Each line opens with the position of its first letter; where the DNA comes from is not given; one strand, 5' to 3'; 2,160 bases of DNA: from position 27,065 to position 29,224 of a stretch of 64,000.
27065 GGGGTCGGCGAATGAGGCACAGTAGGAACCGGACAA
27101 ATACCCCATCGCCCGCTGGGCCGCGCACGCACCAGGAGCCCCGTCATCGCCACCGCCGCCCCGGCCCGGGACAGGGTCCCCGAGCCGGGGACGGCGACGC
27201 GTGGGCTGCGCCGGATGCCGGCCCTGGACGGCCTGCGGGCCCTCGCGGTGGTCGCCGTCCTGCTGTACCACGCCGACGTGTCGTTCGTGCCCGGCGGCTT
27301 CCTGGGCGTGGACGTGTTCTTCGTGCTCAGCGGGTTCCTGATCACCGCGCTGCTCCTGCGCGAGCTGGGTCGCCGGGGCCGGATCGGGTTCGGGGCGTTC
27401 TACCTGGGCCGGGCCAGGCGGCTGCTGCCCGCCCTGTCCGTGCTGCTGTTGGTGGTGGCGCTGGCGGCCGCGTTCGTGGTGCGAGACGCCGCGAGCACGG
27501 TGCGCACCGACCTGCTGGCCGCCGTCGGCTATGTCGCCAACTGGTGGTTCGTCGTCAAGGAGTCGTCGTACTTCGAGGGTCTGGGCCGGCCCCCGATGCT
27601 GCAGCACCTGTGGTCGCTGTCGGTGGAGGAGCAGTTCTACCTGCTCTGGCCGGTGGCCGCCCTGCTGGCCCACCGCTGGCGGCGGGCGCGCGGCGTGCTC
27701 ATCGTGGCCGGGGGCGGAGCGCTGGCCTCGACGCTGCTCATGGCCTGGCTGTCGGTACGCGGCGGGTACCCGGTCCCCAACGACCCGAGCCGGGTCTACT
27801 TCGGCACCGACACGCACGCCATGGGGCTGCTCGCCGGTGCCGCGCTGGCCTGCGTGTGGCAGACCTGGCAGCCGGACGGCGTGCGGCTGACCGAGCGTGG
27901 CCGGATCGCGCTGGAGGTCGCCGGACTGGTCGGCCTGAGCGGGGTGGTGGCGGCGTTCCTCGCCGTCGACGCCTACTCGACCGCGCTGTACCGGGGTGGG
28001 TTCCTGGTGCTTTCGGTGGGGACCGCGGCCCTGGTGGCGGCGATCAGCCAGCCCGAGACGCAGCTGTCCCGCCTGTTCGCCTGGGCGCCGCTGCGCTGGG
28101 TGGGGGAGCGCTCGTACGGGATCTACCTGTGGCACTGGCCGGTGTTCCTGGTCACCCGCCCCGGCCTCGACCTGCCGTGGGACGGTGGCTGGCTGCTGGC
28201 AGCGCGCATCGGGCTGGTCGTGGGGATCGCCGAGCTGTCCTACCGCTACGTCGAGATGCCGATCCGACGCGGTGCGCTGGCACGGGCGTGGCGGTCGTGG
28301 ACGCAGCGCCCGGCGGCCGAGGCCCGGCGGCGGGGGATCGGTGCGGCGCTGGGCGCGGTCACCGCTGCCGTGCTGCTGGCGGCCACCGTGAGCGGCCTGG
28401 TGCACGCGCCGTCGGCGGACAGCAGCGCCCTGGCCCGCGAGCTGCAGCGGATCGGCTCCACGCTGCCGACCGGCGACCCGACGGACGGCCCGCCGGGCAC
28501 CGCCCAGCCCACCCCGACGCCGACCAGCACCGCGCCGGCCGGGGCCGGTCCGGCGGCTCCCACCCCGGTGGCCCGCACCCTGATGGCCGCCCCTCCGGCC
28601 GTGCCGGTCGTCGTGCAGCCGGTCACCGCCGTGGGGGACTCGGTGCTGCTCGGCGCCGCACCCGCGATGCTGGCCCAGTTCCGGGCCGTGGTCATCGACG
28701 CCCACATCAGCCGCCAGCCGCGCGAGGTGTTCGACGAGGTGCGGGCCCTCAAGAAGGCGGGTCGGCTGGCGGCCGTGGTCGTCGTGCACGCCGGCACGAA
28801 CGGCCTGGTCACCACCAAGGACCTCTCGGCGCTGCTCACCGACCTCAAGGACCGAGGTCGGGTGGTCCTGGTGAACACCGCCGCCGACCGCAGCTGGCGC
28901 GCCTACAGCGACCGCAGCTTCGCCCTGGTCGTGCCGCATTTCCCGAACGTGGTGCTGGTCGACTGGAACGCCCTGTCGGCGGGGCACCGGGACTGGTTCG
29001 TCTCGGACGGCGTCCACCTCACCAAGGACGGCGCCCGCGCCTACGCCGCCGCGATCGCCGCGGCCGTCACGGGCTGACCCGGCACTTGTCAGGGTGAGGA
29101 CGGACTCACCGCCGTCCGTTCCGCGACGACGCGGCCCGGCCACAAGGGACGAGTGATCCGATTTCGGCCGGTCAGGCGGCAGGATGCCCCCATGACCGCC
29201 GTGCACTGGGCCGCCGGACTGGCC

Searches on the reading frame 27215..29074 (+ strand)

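Call 62: search_protein_families(library=pfam, proteins=[window:27215-29074:+], max_evalue=0.00001)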
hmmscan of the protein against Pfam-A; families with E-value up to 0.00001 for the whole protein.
window:27215-29074:+ (620 aa): 1 family
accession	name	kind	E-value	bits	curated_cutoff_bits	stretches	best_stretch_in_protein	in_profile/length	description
PF01757.29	Acyl_transf_3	-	2.4e-30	106.1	31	1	3-338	3-318/326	Acyltransferase domain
